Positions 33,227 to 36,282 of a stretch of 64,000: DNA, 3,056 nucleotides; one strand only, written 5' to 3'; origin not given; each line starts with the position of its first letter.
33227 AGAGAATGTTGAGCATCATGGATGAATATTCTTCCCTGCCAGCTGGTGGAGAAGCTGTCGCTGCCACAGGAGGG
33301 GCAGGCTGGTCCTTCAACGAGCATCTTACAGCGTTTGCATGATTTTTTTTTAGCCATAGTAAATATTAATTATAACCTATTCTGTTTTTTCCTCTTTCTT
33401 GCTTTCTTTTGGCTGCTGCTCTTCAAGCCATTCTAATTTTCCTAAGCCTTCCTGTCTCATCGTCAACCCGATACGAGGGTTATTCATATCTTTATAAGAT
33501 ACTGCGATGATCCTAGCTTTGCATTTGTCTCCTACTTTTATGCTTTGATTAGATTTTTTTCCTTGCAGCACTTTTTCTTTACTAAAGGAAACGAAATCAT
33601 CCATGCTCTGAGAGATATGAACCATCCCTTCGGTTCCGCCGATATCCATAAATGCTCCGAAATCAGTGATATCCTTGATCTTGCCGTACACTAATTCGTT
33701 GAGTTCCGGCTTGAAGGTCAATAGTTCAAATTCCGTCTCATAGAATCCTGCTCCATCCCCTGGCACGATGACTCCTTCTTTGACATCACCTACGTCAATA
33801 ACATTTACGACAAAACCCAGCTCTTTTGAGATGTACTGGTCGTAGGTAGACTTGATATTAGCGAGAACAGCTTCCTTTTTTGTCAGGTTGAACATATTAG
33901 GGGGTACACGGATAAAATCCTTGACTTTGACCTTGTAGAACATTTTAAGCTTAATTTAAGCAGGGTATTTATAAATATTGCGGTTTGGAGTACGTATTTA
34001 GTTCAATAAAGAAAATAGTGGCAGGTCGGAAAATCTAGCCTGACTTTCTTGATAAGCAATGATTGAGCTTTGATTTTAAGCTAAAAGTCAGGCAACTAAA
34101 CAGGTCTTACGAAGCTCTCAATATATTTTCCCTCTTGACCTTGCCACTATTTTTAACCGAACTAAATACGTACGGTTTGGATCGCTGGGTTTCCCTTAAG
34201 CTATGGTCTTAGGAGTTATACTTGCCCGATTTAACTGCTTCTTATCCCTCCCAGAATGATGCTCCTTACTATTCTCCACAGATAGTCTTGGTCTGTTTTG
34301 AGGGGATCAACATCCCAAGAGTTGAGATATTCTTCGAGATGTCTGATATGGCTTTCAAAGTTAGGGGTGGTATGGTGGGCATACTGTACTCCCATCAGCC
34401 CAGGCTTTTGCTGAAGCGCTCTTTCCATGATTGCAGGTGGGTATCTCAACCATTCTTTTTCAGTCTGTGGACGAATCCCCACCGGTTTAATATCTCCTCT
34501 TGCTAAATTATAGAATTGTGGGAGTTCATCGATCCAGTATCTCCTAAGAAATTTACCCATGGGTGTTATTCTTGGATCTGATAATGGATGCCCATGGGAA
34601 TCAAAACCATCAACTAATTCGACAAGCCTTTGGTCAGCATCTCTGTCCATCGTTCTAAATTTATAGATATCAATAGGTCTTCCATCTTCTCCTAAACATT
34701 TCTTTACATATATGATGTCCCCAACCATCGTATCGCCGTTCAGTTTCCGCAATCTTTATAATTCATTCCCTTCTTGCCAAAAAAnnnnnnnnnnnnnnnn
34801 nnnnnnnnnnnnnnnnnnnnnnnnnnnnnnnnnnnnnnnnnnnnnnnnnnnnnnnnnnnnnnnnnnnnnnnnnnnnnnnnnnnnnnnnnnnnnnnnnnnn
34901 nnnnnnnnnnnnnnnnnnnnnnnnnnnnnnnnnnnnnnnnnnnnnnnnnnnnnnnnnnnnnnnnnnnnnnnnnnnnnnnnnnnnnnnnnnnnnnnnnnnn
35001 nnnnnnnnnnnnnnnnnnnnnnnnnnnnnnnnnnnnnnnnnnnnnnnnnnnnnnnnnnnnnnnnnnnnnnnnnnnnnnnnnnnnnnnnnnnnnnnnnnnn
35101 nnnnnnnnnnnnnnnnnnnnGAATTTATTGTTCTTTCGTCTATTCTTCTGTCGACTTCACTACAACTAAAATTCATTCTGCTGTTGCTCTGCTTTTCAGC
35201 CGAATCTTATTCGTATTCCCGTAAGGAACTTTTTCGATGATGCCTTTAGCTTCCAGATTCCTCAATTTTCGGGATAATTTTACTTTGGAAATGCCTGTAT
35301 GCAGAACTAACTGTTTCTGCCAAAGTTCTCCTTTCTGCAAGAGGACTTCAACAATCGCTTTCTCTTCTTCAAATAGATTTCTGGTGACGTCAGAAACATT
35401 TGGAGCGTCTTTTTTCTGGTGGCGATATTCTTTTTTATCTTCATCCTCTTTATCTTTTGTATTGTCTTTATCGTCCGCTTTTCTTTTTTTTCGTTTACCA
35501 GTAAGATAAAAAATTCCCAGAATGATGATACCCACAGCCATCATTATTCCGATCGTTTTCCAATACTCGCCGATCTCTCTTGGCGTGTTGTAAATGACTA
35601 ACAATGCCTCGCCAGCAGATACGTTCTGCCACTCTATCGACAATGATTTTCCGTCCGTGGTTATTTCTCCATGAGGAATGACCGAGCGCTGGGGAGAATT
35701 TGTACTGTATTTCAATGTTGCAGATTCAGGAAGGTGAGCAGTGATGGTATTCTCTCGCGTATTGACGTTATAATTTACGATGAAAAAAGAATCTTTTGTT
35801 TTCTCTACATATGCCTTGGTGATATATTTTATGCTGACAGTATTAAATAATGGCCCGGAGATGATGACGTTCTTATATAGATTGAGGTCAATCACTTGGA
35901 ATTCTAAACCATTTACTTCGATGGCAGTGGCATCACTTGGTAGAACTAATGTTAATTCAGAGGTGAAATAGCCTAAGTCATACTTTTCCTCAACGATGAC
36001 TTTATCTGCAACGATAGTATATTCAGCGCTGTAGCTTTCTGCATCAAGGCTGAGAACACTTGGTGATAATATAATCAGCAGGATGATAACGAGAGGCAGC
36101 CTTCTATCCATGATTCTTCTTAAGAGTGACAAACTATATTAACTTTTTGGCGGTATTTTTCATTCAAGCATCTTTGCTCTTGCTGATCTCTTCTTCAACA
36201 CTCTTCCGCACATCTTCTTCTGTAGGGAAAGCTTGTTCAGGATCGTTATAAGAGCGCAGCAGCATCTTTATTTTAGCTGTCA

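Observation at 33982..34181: Second MITE-like copy (A) between the rpoE'-spt4-S24e-S27ae operon promoter region and an orphan sugar-transferase domain gene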

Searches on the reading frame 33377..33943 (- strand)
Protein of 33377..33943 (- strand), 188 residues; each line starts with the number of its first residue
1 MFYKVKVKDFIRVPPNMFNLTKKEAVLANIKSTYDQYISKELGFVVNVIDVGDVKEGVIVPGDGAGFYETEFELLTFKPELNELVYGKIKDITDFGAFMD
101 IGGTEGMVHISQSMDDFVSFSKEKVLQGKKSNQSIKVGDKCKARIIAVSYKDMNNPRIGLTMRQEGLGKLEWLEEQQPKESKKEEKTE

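Call 15: search_protein_families(library=pfam, proteins=[window:33377-33943:-], max_evalue=0.01)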
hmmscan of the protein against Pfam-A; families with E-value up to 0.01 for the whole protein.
window:33377-33943:- (188 aa): 2 families
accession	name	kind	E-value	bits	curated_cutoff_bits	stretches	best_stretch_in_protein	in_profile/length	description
PF00575.29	S1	-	1.8e-12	47.9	22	1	78-151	1-65/74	S1 RNA binding domain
PF03876.22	SHS2_Rpb7-N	-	2e-11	44.2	24.8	1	8-64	1-57/57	SHS2 domain found in N terminus of Rpb7p/Rpc25p/MJ0397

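Call 21: find_encoding_contigs(protein=window:33377-33943:-, flank=10000, max_places=6)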
Protein window:33377-33943:- (188 aa): 13 contigs read that carry it; 6 places shown.
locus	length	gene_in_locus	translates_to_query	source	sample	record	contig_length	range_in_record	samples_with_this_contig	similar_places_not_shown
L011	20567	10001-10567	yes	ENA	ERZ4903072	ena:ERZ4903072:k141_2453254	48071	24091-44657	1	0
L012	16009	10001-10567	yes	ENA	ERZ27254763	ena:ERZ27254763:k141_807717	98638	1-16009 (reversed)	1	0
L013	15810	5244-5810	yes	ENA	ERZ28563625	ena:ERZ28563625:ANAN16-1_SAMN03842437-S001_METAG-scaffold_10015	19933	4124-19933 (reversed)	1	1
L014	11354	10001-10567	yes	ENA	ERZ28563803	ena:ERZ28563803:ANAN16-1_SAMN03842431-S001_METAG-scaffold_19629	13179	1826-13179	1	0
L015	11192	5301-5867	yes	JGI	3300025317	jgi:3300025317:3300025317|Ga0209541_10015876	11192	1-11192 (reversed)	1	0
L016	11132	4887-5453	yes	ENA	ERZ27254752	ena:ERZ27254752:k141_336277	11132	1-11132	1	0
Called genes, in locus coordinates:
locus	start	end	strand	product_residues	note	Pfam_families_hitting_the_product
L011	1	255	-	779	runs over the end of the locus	PF01751:Toprim, PF01131:Topoisom_bac, PF01396:Zn_ribbon_Top1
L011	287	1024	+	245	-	PF00702:Hydrolase, PF12710:HAD (weak), PF13419:HAD_2, PF13242:Hydrolase_like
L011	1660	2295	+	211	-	-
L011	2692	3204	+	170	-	PF03367:Zn_ribbon_ZPR1, PF22794:jr-ZPR1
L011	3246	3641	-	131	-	PF09845:OapC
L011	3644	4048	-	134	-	PF09846:OapB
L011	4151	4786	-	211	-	PF00735:Septin (weak), PF03193:RsgA_GTPase (faint), PF01926:MMR_HSR1, PF02421:FeoB_N (faint), PF00009:GTP_EFTU (weak)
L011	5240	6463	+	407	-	PF00158:Sigma54_activat, PF14532:Sigma54_activ_2, PF07728:AAA_5 (weak), PF25601:AAA_lid_14, PF02954:HTH_8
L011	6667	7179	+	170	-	-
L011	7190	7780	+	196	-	-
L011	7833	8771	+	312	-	PF24034:DUF7343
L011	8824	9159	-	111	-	-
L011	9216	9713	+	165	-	PF02397:Bac_transf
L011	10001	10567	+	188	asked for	PF03876:SHS2_Rpb7-N, PF00575:S1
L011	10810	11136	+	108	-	PF01282:Ribosomal_S24e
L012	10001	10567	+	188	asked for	PF03876:SHS2_Rpb7-N, PF00575:S1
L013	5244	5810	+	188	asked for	PF03876:SHS2_Rpb7-N, PF00575:S1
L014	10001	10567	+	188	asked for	PF03876:SHS2_Rpb7-N, PF00575:S1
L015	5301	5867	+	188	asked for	PF03876:SHS2_Rpb7-N, PF00575:S1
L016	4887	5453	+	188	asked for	PF03876:SHS2_Rpb7-N, PF00575:S1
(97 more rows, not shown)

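Call 23: find_homologous_proteins(query=window:33377-33940:-, max_evalue=1e-20)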
Query window:33377-33940:- (187 aa): 3325 proteins with E <= 1e-20 among 3416 candidates; the best 120 are listed.
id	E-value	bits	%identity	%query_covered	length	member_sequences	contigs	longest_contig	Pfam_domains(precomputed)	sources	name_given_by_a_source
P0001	3.1e-116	404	99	100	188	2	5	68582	PF03876.23,PF00575.30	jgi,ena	-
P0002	1.8e-104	365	89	94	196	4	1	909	PF03876.23,PF00575.30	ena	-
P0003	7.3e-103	360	87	99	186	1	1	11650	PF03876.23,PF00575.30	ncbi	ncbi:MAG: DNA-directed RNA polymerase [Candidatus Woesearchaeota archaeon]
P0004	2.8e-102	358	88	99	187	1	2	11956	PF03876.23,PF00575.30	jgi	jgi:DNA-directed RNA polymerase subunit E'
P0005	1.5e-101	356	87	93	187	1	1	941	PF03876.23,PF00575.30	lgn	-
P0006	2.2e-101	355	85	97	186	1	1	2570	PF03876.23,PF00575.30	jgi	jgi:DNA-directed RNA polymerase subunit E'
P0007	7.1e-101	353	88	94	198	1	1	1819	PF03876.23,PF00575.30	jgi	jgi:DNA-directed RNA polymerase subunit E'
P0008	1.7e-100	352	84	100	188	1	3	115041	PF03876.23,PF00575.30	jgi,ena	jgi:DNA-directed RNA polymerase subunit E'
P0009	2.4e-100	352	84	98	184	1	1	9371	PF03876.23,PF00575.30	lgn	-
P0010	2.8e-100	352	83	98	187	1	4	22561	PF03876.23,PF00575.30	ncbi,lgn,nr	ncbi:MAG: DNA-directed RNA polymerase [Nanoarchaeota archaeon]|nr:DNA-directed RNA polymerase [Nanoa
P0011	3.3e-100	351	84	100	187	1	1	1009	PF03876.23,PF00575.30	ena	-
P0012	4.2e-100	351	89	92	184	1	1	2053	PF03876.23,PF00575.30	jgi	jgi:DNA-directed RNA polymerase subunit E'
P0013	5.3e-100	351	84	98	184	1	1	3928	PF03876.23,PF00575.30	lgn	-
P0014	5.6e-100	351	83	99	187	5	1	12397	PF03876.23,PF00575.30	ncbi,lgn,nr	ncbi:DNA-directed RNA polymerase [Candidatus Woesearchaeota archaeon]|nr:DNA-directed RNA polymerase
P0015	6.2e-100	350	83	98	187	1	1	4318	PF03876.23,PF00575.30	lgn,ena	-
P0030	8.7e-99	347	88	93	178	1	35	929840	PF03876.23,PF00575.30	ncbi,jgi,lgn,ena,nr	ncbi:DNA-directed RNA polymerase [Candidatus Woesearchaeota archaeon]|jgi:DNA-directed RNA polymeras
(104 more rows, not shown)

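Call 24: find_encoding_contigs(protein=P0004, flank=4000, max_places=2)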
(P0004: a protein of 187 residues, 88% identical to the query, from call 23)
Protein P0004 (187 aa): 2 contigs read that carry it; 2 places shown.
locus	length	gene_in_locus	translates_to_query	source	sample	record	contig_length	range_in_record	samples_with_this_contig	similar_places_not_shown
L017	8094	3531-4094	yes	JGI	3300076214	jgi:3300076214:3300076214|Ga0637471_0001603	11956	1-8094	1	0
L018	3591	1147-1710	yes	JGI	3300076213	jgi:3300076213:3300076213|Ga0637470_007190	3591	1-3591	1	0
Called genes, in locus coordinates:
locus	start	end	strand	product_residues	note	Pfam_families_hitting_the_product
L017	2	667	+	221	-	?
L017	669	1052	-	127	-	-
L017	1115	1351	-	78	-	PF26604:CBU_0592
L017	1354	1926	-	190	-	-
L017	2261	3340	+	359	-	PF01259:SAICAR_synt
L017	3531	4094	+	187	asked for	PF03876:SHS2_Rpb7-N, PF00575:S1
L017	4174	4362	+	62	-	PF06093:Spt4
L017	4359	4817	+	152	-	PF01282:Ribosomal_S24e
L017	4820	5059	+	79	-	PF01599:Ribosomal_S27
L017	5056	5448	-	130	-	PF01850:PIN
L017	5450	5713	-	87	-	PF02697:VAPB_antitox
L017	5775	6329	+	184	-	PF03167:UDG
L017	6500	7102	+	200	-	PF08984:DUF1858, PF01521:Fe-S_biosyn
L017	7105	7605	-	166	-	-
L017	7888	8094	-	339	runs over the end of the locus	PF03951:Gln-synt_N, PF00120:Gln-synt_C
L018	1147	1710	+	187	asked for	PF03876:SHS2_Rpb7-N, PF00575:S1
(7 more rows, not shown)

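Call 25: find_encoding_contigs(protein=P0003, flank=4000, max_places=2)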
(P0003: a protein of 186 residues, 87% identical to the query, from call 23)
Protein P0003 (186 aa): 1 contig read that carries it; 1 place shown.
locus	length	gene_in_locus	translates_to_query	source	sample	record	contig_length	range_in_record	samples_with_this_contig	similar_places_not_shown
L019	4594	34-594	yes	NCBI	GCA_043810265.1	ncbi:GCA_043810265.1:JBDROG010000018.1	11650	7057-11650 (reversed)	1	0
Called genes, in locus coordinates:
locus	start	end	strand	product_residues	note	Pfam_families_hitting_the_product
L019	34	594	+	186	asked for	PF03876:SHS2_Rpb7-N, PF00575:S1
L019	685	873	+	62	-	PF06093:Spt4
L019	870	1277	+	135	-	PF01282:Ribosomal_S24e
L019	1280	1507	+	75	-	PF01599:Ribosomal_S27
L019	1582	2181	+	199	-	PF03167:UDG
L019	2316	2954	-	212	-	-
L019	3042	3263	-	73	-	-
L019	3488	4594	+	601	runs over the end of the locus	PF01411:tRNA-synt_2c, PF07973:tRNA_SAD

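Call 26: find_encoding_contigs(protein=P0030, flank=4000, max_places=2)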
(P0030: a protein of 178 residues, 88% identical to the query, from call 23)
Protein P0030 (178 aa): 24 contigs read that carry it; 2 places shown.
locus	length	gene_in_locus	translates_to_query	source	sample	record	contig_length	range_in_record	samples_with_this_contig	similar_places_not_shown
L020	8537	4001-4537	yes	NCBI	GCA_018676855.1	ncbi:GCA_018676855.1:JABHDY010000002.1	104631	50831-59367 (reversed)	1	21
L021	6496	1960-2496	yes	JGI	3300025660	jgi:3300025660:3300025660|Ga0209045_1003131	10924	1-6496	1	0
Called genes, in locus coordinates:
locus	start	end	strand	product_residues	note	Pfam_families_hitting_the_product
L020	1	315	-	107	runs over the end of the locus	PF00085:Thioredoxin, PF13098:Thioredoxin_2, PF13905:Thioredoxin_8 (faint)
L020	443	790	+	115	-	PF21984:DnaD_N, PF01978:TrmB (weak), PF01047:MarR (weak)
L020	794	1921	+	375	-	-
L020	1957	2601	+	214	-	PF00730:HhH-GPD, PF00633:HHH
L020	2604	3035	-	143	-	-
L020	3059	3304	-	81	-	PF26604:CBU_0592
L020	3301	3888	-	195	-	-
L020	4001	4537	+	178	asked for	PF03876:SHS2_Rpb7-N, PF00575:S1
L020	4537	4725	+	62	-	PF06093:Spt4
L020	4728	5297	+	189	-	-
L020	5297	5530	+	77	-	PF01599:Ribosomal_S27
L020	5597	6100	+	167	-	PF02397:Bac_transf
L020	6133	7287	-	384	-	PF00091:Tubulin, PF12327:FtsZ_C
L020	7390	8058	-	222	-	PF00254:FKBP_C, PF22199:FKBP26_IF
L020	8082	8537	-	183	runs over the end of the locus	PF00406:ADK, PF02224:Cytidylate_kin (weak), PF07931:CPT (faint), PF13189:Cytidylate_kin2, PF13207:AAA_17, PF13238:AAA_18, PF02224:Cytidylate_kin (weak)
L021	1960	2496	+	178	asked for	PF03876:SHS2_Rpb7-N, PF00575:S1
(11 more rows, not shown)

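Call 27: find_encoding_contigs(protein=P0008, flank=4000, max_places=2)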
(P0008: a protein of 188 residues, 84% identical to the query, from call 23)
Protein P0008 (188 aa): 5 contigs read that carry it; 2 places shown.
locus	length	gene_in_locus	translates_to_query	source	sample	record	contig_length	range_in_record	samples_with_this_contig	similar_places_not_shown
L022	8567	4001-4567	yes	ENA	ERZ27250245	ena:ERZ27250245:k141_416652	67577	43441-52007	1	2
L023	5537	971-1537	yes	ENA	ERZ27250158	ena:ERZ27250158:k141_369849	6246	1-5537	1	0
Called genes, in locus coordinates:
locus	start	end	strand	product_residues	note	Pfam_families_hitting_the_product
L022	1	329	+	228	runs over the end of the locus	PF11848:DUF3368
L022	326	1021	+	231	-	PF00702:Hydrolase, PF08282:Hydrolase_3 (faint), PF12710:HAD, PF13419:HAD_2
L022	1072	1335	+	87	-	-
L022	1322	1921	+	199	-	PF02163:Peptidase_M50 (weak)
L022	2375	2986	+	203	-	PF00702:Hydrolase, PF13419:HAD_2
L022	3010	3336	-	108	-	-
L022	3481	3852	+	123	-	-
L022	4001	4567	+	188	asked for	PF03876:SHS2_Rpb7-N, PF00575:S1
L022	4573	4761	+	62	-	PF06093:Spt4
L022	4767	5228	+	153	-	-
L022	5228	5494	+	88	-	PF01599:Ribosomal_S27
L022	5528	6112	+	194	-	PF03167:UDG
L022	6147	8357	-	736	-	PF08298:AAA_PrkA (weak), PF06798:PrkA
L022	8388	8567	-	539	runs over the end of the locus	PF04293:SpoVR, PF24755:SpoVR_C (faint)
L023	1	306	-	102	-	?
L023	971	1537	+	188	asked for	PF03876:SHS2_Rpb7-N, PF00575:S1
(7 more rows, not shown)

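Call 43: find_encoding_contigs(protein=P0001, flank=6000, max_places=5)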
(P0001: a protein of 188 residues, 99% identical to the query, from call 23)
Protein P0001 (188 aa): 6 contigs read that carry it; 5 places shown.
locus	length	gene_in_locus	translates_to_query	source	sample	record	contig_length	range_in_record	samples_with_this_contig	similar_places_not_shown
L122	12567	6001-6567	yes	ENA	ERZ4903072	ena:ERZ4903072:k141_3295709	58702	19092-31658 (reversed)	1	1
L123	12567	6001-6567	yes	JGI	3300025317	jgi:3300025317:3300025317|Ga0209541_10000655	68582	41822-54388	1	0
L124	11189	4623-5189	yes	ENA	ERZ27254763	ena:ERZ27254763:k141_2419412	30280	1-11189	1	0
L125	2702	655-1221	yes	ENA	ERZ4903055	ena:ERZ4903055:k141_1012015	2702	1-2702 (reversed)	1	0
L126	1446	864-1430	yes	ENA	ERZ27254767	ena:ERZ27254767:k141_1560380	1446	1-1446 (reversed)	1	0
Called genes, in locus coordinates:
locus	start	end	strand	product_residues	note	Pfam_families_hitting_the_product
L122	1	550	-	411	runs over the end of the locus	PF00589:Phage_integrase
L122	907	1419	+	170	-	PF03367:Zn_ribbon_ZPR1, PF22794:jr-ZPR1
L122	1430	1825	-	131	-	PF09845:OapC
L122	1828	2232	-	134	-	PF09846:OapB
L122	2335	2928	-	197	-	PF00735:Septin (weak), PF03193:RsgA_GTPase (faint), PF01926:MMR_HSR1, PF02421:FeoB_N (faint), PF00009:GTP_EFTU (weak)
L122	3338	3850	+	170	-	-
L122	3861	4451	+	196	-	-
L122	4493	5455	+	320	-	PF24034:DUF7343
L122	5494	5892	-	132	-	-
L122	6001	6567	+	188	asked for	PF03876:SHS2_Rpb7-N, PF00575:S1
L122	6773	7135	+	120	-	PF01282:Ribosomal_S24e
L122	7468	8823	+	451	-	PF01071:GARS_A, PF02843:GARS_C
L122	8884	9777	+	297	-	PF13480:Acetyltransf_6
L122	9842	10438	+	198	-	PF03167:UDG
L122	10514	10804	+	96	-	PF01157:Ribosomal_L21e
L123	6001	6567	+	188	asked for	PF03876:SHS2_Rpb7-N, PF00575:S1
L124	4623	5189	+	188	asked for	PF03876:SHS2_Rpb7-N, PF00575:S1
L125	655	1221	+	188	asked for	PF03876:SHS2_Rpb7-N, PF00575:S1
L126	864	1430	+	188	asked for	PF03876:SHS2_Rpb7-N, PF00575:S1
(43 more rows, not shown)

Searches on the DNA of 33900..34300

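Call 51: search_rna_families(source=window, start=33900, end=34300, threshold=evalue, max_evalue=10)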
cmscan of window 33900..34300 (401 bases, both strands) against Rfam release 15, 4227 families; matches with E-value up to 10: 2.
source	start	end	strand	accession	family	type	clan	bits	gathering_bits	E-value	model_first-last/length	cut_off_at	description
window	34290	34300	+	RF01977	HOTAIRM1_3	Gene; lncRNA;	-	11.2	37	3.3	1-11/59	3'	HOX antisense intergenic RNA myeloid 1 conserved region 3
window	34048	34114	+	RF01125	sR4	Gene; snRNA; snoRNA; CD-box;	-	10.9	50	6.4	1-56/56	no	Small nucleolar RNA sR4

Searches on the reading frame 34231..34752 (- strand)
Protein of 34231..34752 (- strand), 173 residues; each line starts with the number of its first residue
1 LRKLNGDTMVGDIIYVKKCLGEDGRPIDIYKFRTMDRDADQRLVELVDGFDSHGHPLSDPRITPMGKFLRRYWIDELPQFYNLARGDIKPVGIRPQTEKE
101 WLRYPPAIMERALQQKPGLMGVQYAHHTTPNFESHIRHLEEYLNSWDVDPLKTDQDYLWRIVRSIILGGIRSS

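Call 15: search_protein_families(library=pfam, proteins=[window:34231-34752:-], max_evalue=0.01)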
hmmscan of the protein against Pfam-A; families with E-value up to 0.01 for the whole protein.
window:34231-34752:- (173 aa): 1 family
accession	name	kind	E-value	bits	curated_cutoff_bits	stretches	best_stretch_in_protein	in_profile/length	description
PF02397.22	Bac_transf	-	1.4e-28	100.1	27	1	11-163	33-175/179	Bacterial sugar transferase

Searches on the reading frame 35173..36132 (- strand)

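Call 15: search_protein_families(library=pfam, proteins=[window:35173-36132:-], max_evalue=0.01)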
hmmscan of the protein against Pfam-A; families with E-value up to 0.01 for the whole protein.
window:35173-36132:- (319 aa): 5 families
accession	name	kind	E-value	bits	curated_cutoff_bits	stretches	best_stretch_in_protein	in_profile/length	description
PF24034.1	DUF7343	-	4.4e-11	42.9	27.6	1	255-312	3-61/62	Domain of unknown function (DUF7343)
PF12802.13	MarR_2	-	0.00041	20.9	27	1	262-303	12-54/61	MarR family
PF01022.26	HTH_5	-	0.0026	18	22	1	264-301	10-47/47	Bacterial regulatory protein, arsR family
PF01978.25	TrmB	-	0.003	17.8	25.6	1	255-309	8-61/68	Sugar-specific transcriptional regulator TrmB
PF13412.12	HTH_24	-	0.0077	16.2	21.9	0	258-300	6-48/48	Winged helix-turn-helix DNA-binding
